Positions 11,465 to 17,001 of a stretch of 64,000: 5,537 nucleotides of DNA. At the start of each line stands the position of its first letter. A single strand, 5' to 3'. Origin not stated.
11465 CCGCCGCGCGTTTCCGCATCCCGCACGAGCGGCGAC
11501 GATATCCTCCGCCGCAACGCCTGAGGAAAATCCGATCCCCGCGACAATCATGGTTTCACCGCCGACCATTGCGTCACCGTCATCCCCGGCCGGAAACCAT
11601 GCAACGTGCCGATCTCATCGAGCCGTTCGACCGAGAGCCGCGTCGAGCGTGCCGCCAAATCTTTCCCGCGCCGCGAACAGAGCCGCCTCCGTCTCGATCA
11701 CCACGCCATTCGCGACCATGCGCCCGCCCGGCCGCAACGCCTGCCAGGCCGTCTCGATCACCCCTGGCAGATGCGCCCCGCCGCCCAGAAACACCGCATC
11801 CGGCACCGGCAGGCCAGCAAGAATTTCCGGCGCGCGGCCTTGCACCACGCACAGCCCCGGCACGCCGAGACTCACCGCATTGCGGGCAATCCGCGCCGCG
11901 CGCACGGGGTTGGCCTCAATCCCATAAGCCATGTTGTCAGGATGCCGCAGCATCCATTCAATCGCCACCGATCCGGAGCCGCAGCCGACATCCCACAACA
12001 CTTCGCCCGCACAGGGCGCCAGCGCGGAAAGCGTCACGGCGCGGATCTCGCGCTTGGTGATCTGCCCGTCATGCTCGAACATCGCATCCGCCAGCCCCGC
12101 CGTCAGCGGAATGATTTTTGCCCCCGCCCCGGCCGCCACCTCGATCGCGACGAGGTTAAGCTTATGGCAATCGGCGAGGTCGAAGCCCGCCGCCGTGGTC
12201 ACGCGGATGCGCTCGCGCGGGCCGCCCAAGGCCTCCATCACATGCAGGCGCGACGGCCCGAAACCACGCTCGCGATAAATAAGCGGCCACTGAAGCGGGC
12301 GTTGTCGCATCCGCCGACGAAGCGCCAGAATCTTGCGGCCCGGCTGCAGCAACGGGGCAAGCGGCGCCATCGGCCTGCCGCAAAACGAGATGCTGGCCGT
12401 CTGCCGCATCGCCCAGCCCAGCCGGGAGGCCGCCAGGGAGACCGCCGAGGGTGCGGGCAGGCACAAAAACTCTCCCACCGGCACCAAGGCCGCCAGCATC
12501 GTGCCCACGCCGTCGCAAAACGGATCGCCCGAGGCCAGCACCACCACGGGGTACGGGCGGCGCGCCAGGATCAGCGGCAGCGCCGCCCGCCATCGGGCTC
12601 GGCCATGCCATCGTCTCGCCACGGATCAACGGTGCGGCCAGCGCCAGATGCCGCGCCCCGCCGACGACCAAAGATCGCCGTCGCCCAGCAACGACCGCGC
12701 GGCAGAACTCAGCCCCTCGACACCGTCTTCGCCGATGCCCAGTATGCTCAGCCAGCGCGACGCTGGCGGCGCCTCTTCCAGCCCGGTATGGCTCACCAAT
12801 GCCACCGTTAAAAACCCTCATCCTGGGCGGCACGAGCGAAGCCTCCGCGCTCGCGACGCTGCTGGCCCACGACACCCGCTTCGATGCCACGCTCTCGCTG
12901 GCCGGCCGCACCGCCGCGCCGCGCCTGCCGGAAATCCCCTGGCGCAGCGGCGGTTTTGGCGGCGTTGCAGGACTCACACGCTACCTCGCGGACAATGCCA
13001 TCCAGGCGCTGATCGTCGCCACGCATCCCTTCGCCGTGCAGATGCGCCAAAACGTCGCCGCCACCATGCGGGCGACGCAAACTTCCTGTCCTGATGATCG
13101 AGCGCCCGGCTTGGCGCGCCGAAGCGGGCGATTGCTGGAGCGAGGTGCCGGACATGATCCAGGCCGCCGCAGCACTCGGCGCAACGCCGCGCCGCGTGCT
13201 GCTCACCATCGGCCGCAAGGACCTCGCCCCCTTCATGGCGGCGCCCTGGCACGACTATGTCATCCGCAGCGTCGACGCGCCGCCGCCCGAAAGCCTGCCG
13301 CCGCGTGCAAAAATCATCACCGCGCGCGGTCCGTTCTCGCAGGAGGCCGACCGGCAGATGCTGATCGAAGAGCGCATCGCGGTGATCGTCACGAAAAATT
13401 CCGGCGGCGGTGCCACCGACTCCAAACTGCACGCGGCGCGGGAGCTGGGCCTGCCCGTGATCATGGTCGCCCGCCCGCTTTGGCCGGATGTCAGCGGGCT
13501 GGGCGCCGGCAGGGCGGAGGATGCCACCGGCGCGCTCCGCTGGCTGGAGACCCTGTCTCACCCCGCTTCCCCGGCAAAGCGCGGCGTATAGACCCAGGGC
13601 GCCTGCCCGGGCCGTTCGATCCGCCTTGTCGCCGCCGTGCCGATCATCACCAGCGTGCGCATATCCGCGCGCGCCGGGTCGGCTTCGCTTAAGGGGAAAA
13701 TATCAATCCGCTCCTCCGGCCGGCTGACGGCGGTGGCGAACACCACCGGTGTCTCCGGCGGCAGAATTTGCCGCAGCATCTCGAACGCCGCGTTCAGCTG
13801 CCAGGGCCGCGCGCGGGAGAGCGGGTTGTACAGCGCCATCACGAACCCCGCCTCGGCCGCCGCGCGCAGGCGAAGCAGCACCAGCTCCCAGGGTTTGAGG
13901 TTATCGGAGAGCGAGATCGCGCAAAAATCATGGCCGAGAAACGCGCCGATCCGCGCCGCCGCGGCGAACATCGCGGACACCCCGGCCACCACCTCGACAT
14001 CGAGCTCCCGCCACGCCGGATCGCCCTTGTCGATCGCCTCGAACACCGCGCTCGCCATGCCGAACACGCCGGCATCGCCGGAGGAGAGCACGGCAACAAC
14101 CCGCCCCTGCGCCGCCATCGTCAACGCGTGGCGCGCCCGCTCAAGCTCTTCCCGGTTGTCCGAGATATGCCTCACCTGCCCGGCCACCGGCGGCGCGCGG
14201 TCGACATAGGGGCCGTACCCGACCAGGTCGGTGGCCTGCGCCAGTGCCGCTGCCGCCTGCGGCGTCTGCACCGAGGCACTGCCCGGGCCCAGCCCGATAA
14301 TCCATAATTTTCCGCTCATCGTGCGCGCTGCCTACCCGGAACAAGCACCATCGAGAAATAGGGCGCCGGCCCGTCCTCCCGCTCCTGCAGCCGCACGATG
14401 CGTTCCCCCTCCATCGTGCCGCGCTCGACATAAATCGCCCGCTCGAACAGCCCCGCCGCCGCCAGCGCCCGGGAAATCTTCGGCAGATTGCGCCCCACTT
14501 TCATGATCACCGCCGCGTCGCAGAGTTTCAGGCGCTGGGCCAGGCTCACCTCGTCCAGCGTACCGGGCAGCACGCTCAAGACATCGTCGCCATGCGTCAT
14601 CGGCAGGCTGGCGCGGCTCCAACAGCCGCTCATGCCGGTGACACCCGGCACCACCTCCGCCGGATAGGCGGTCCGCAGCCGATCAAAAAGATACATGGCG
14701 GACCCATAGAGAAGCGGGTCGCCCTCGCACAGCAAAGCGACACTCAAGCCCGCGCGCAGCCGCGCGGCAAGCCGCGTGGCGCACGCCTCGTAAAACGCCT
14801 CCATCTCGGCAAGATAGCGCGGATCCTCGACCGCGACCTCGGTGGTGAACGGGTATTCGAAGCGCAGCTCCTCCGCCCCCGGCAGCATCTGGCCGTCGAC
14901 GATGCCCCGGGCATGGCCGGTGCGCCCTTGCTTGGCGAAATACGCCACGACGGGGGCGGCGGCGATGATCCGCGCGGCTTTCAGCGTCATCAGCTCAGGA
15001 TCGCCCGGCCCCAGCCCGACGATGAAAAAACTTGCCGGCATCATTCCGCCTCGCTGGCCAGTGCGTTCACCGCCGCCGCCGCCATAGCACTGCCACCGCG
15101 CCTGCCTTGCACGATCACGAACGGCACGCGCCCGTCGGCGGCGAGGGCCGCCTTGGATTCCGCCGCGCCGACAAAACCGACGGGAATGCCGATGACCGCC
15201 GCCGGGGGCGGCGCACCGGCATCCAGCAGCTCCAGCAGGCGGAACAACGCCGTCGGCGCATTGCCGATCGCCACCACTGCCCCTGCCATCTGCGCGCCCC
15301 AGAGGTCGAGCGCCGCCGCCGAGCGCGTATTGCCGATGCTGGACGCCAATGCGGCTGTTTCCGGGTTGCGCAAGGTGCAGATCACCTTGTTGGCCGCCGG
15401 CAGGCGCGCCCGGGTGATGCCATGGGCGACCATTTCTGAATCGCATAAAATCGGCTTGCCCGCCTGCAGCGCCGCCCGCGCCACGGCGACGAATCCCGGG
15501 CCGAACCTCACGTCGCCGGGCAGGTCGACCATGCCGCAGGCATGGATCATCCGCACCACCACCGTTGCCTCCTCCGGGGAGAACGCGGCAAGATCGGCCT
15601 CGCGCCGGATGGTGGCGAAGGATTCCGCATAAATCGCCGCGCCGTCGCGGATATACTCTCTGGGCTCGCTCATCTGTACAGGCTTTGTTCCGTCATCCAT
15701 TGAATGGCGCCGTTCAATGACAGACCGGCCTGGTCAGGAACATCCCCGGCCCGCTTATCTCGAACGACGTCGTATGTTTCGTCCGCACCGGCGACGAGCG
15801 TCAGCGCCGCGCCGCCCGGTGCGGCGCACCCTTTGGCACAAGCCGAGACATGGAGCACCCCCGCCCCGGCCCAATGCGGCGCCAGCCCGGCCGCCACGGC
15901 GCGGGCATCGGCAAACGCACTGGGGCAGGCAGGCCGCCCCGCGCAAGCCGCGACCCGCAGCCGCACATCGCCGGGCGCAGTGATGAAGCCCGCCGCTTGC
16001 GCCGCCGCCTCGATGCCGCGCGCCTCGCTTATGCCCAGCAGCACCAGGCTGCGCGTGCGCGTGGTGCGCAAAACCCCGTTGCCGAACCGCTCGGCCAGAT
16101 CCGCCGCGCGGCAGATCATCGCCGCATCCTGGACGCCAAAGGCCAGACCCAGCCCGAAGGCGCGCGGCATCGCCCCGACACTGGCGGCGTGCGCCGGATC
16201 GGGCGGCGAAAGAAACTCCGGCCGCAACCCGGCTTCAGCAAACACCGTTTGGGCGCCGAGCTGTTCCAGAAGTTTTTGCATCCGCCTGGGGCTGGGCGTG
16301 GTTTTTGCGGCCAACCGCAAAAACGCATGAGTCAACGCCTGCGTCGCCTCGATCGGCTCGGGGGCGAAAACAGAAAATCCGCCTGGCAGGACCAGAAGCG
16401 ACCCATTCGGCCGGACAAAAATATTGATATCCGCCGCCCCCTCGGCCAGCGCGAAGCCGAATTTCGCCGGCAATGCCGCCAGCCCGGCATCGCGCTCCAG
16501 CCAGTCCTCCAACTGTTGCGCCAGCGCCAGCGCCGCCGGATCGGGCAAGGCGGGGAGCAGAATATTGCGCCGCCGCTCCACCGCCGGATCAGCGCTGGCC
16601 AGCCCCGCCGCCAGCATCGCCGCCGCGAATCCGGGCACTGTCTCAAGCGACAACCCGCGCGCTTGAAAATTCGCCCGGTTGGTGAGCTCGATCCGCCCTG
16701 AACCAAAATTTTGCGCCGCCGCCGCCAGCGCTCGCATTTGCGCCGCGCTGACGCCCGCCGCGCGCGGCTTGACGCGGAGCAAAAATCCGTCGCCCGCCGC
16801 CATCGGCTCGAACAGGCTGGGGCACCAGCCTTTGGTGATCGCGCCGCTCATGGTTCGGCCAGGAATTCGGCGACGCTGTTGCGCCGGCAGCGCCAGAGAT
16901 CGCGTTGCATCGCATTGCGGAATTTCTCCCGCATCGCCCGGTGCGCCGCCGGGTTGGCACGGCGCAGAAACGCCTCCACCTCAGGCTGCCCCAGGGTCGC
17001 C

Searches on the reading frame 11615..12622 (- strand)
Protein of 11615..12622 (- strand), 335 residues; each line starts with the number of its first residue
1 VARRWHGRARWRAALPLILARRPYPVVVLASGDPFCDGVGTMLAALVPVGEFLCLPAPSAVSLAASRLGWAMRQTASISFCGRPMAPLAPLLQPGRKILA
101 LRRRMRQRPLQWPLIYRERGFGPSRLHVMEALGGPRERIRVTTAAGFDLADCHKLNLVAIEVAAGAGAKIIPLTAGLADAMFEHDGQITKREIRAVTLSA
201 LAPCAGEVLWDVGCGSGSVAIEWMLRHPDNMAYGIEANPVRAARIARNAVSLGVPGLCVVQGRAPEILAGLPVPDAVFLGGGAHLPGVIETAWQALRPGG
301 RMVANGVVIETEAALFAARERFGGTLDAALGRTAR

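Call 36: search_protein_families(library=pfam, proteins=[window:11615-12622:-], max_evalue=0.00001)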
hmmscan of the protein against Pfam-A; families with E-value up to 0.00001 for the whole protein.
window:11615-12622:- (335 aa): 1 family
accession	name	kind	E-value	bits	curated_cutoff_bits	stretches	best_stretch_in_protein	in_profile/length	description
PF00590.25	TP_methylase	-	4.9e-07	30.3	27.8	1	21-145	76-209/212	Tetrapyrrole (Corrin/Porphyrin) Methylases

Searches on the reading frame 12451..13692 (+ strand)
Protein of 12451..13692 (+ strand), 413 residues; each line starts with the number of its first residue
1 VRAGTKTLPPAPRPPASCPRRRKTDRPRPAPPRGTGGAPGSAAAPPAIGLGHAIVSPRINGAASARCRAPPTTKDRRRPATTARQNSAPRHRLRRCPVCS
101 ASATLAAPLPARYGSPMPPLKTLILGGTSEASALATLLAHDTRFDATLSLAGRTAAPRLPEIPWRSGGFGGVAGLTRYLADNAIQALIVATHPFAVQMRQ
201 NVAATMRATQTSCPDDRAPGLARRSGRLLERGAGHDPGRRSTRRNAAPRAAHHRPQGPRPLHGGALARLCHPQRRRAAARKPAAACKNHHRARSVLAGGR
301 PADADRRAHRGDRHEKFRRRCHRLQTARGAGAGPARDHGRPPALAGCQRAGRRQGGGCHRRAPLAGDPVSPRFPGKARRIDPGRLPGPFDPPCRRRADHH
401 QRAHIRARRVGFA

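Call 76: search_protein_families(library=pfam, proteins=[window:12451-13692:+], max_evalue=0.00001)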
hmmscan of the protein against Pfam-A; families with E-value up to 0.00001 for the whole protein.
window:12451-13692:+ (413 aa): 1 family
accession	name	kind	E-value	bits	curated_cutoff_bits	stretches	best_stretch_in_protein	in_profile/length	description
PF02571.20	CbiJ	-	2.5e-22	80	28.6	1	123-212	3-92/234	Precorrin-6x reductase CbiJ/CobK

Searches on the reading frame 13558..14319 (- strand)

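Call 36: search_protein_families(library=pfam, proteins=[window:13558-14319:-], max_evalue=0.00001)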
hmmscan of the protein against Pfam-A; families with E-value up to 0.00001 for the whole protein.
window:13558-14319:- (253 aa): 1 family
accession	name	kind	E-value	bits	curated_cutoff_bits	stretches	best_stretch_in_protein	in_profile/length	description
PF00590.25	TP_methylase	-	7.8e-29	101.6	27.8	1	4-213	1-211/212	Tetrapyrrole (Corrin/Porphyrin) Methylases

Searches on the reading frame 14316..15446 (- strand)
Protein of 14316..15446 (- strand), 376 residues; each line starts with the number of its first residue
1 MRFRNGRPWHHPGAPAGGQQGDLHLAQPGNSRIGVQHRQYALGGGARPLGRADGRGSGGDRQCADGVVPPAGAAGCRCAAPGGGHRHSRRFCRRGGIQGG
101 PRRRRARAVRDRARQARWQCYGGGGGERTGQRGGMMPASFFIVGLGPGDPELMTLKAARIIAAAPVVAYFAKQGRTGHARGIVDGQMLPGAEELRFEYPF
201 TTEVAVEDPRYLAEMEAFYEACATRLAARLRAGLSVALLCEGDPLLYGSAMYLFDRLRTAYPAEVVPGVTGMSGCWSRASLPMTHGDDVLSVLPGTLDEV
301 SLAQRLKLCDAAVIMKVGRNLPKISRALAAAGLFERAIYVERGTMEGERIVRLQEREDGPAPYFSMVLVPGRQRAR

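Call 36: search_protein_families(library=pfam, proteins=[window:14316-15446:-], max_evalue=0.00001)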
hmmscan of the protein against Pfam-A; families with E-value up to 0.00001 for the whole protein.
window:14316-15446:- (376 aa): 1 family
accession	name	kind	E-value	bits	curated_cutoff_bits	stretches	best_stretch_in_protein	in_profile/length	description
PF00590.25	TP_methylase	-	3.1e-44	151.9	27.8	1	140-353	2-206/212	Tetrapyrrole (Corrin/Porphyrin) Methylases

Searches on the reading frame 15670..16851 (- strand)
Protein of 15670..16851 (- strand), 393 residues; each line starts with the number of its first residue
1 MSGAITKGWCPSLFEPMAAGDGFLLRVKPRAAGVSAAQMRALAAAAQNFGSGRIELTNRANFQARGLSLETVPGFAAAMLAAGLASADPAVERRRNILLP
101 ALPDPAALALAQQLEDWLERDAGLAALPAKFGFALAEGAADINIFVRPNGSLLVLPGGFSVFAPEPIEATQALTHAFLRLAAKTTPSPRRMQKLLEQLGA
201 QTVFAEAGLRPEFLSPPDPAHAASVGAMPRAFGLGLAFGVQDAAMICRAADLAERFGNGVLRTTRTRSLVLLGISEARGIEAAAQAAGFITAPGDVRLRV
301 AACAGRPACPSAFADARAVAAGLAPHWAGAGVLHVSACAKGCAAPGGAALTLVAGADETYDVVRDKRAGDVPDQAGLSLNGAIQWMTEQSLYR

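Call 36: search_protein_families(library=pfam, proteins=[window:15670-16851:-], max_evalue=0.00001)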
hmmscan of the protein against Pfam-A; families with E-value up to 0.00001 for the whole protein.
window:15670-16851:- (393 aa): 1 family
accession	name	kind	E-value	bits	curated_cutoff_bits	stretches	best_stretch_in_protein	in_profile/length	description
PF03460.22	NIR_SIR_ferr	-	2e-21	75.9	24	1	16-81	2-68/69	Nitrite/Sulfite reductase ferredoxin-like half domain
